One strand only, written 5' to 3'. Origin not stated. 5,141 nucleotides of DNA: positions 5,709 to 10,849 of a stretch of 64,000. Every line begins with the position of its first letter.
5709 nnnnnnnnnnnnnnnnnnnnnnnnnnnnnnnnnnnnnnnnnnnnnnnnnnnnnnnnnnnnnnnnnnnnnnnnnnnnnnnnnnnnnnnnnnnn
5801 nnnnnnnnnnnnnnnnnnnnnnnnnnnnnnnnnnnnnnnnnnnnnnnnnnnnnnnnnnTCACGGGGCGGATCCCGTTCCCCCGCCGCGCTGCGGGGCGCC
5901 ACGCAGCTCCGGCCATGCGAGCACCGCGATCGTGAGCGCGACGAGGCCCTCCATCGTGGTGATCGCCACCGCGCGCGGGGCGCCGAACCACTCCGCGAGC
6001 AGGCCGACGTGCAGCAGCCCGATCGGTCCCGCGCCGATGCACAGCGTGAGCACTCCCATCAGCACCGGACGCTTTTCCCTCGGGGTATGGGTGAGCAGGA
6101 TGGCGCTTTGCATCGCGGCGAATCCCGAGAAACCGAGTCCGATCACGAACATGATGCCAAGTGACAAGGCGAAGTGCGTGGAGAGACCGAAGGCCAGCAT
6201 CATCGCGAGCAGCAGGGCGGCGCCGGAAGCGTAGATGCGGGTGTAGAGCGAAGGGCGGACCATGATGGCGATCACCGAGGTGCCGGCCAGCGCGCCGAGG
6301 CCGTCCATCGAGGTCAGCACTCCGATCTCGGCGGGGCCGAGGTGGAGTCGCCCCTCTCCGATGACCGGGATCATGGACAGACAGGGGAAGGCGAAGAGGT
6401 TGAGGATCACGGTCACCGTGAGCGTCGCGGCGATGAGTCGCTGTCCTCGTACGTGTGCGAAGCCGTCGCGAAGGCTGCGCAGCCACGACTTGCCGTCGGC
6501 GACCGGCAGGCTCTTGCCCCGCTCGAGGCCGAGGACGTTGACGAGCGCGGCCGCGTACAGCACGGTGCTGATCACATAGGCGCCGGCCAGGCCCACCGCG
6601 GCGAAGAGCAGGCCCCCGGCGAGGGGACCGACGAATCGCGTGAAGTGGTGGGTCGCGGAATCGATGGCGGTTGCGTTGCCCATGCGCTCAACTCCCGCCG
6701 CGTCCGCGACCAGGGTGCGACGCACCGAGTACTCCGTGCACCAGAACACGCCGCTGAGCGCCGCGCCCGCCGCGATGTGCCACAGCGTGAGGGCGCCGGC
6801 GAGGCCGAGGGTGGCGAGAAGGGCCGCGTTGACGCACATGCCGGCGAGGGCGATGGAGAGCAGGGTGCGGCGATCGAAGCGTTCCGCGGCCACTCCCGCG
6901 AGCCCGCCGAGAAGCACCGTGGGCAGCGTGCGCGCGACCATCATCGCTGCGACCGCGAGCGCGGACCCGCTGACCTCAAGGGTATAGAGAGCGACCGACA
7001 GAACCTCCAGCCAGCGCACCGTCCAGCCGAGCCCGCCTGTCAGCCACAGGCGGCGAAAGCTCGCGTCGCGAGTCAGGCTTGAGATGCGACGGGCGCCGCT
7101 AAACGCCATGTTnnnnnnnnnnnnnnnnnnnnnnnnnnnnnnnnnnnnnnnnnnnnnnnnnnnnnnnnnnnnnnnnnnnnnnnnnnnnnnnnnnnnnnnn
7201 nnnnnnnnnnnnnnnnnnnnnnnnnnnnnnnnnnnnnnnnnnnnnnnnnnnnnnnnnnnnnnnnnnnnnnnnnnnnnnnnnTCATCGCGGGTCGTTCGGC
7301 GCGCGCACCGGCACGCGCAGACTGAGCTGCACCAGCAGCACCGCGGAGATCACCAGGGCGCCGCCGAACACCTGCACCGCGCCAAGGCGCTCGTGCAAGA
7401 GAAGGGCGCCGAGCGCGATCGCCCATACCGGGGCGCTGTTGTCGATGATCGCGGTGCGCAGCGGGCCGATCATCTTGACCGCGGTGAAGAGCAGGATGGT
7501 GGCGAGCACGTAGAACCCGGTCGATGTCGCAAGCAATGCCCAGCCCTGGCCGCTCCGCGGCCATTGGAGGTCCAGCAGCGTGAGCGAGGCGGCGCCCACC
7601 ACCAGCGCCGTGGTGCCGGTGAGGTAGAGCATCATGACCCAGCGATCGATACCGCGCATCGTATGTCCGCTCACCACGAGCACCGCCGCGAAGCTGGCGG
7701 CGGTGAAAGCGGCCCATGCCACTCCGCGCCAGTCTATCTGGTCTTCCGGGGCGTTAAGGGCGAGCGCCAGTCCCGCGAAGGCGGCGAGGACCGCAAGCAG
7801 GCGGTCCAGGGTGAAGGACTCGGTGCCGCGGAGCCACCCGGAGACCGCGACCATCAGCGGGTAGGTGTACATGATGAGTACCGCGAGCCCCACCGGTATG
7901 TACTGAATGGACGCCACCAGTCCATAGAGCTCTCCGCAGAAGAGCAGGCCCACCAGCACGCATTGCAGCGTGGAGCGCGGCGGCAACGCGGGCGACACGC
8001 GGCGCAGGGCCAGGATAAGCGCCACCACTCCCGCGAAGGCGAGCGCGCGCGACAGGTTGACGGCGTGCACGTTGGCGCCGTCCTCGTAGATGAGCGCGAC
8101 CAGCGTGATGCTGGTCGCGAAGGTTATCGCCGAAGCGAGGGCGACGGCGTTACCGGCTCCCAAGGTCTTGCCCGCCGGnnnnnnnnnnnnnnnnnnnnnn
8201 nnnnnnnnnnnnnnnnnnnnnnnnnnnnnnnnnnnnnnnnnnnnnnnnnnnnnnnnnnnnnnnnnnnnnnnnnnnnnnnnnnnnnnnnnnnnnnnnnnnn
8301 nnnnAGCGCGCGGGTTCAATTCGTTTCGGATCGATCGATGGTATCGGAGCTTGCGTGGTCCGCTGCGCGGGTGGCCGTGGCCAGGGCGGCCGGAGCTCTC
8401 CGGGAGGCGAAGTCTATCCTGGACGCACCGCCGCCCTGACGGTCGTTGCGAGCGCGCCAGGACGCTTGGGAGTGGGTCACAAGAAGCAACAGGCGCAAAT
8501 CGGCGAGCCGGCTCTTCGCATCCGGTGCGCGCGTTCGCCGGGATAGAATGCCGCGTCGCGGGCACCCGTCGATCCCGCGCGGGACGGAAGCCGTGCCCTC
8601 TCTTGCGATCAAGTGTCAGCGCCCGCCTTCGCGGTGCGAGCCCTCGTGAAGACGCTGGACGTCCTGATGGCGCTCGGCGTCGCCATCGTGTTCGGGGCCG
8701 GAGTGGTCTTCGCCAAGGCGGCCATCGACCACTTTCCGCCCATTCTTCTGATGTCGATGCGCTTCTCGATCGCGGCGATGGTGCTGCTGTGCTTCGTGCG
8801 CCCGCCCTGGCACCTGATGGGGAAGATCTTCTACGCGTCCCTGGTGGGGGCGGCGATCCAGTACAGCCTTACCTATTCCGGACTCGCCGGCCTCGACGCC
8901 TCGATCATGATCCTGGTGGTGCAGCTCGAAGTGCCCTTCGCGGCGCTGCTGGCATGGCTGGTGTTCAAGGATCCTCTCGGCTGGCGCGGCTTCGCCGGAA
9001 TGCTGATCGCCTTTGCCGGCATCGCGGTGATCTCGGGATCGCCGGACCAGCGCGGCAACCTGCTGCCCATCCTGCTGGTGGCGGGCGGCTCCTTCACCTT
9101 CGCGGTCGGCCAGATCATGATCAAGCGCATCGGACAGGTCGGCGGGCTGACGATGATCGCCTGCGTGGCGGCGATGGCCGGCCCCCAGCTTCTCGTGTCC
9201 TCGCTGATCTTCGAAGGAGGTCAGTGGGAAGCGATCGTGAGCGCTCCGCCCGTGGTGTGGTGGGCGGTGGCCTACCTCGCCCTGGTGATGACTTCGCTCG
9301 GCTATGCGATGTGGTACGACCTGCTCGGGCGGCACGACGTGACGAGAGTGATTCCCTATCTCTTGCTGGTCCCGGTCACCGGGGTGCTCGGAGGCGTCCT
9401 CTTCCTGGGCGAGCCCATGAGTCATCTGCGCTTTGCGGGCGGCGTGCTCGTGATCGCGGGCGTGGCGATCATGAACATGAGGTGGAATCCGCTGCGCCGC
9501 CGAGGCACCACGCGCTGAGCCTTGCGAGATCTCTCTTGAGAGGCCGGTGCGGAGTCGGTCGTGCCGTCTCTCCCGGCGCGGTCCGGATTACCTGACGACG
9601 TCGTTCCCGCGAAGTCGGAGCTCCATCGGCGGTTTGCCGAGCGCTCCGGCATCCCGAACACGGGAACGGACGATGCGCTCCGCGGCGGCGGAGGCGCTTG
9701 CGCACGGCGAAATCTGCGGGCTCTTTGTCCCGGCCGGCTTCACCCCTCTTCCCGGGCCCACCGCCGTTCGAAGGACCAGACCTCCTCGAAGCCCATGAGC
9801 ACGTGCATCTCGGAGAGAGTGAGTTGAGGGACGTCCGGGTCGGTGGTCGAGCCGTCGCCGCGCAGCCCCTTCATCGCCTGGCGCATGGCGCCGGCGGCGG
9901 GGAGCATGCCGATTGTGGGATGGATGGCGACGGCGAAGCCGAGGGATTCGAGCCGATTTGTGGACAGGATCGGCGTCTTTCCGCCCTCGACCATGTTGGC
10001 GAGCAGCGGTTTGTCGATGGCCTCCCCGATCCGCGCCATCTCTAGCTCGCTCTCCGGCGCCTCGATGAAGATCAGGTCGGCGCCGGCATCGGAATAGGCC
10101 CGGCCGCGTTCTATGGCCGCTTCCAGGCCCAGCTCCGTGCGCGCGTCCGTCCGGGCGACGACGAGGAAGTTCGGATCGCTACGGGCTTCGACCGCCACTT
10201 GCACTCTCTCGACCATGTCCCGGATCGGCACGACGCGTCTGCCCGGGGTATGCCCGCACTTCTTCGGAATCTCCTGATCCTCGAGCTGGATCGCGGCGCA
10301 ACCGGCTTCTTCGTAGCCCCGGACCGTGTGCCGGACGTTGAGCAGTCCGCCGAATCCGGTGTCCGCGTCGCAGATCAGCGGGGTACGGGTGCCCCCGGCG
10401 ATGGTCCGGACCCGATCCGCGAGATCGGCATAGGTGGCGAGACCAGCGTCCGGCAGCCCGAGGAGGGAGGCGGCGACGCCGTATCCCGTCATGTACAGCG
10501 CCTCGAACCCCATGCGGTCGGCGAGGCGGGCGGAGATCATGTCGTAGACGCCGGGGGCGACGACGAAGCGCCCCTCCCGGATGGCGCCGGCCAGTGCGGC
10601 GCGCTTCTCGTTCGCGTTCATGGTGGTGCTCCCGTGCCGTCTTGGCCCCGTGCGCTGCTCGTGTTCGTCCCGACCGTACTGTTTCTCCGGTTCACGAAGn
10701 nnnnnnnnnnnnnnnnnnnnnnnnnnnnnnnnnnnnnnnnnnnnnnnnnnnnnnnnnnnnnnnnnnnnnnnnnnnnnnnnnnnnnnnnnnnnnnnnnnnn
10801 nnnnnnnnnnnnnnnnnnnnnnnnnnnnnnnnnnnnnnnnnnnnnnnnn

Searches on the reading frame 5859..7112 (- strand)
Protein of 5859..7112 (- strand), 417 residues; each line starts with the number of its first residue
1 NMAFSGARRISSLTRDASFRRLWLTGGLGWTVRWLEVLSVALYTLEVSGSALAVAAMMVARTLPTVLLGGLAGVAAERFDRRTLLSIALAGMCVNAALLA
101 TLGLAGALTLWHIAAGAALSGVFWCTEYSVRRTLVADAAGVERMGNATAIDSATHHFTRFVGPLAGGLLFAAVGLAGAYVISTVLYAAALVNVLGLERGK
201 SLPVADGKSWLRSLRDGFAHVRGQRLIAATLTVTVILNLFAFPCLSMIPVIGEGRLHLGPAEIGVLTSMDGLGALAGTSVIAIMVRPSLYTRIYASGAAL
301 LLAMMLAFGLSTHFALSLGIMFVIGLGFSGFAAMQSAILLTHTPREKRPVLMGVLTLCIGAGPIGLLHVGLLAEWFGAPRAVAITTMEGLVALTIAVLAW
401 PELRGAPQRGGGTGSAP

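Call 10: search_protein_families(library=pfam, proteins=[window:5859-7112:-], max_evalue=0.0001)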
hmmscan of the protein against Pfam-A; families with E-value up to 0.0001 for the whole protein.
window:5859-7112:- (417 aa): 2 families
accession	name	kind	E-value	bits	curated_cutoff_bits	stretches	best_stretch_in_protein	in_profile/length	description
PF07690.21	MFS_1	-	1e-27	97.4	33.4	2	38-363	15-343/347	Major Facilitator Superfamily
PF05977.19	MFS_3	-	2.5e-22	79.5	27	1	15-396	8-390/524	Transmembrane secretion effector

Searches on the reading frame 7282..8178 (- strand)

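Call 10: search_protein_families(library=pfam, proteins=[window:7282-8178:-], max_evalue=0.0001)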
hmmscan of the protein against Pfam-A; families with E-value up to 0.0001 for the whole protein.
window:7282-8178:- (298 aa): 1 family
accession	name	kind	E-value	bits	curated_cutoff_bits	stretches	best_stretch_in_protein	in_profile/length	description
PF00892.27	EamA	-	9.7e-22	78.1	28.2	2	151-283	2-133/135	EamA-like transporter family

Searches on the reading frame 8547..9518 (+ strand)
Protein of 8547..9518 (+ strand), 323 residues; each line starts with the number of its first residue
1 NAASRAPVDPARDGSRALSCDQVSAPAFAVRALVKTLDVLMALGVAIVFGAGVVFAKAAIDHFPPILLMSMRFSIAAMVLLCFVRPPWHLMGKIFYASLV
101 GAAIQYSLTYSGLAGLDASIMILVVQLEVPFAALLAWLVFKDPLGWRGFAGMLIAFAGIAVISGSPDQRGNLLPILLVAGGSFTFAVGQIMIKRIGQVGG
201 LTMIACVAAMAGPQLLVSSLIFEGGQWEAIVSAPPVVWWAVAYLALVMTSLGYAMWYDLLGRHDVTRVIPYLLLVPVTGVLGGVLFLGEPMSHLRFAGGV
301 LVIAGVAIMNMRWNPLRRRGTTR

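Call 10: search_protein_families(library=pfam, proteins=[window:8547-9518:+], max_evalue=0.0001)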
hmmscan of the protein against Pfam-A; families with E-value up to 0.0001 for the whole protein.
window:8547-9518:+ (323 aa): 2 families
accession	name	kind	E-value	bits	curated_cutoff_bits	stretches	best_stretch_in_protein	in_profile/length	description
PF00892.27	EamA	-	2.5e-32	112.4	28.2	2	39-163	4-134/135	EamA-like transporter family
PF04142.21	Nuc_sug_transp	-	8.2e-05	22.3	27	0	103-164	94-155/315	Nucleotide-sugar transporter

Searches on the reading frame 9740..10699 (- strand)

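Call 10: search_protein_families(library=pfam, proteins=[window:9740-10699:-], max_evalue=0.0001)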
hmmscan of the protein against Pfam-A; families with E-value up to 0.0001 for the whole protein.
window:9740-10699:- (319 aa): 2 families
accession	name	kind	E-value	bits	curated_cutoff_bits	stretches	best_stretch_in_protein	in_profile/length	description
PF13714.12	PEP_mutase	-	1.7e-45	155.9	31.5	1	42-278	7-238/240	Phosphoenolpyruvate phosphomutase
PF00463.27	ICL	-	2.5e-15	56.4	26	1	106-189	150-236/526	Isocitrate lyase family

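Call 42: search_protein_families(library=ncbifam, proteins=[window:9740-10699:-], max_evalue=0.00001)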
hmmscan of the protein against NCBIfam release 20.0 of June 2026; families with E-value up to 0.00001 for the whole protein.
window:9740-10699:- (319 aa): 8 families
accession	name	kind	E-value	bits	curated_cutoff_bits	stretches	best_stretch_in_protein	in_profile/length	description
TIGR02317.1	prpB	equivalog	5.5e-80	268.6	354.4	1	34-287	3-255/285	methylisocitrate lyase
TIGR02319.1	CPEP_Pphonmut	equivalog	1.3e-67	228.1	420.05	1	44-287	16-259/294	carboxyvinyl-carboxyphosphonate phosphorylmutase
NF008455.0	PRK11320.1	equivalog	3.5e-67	226.7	353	1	47-285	22-260/295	methylisocitrate lyase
TIGR02321.1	Pphn_pyruv_hyd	equivalog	2.1e-34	119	374.4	1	32-314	3-288/290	phosphonopyruvate hydrolase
TIGR02320.1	PEP_mutase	equivalog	6.5e-29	100.8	319.55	1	51-288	16-266/284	phosphoenolpyruvate mutase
NF011645.0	PRK15063.1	equivalog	1.2e-20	73.8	562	1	106-187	148-232/430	isocitrate lyase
TIGR01346.1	isocit_lyase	equivalog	6.2e-19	67.8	275.9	1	106-187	151-235/527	isocitrate lyase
NF005074.0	PRK06498.1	equivalog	8.6e-08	31.2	446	1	106-208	179-284/531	isocitrate lyase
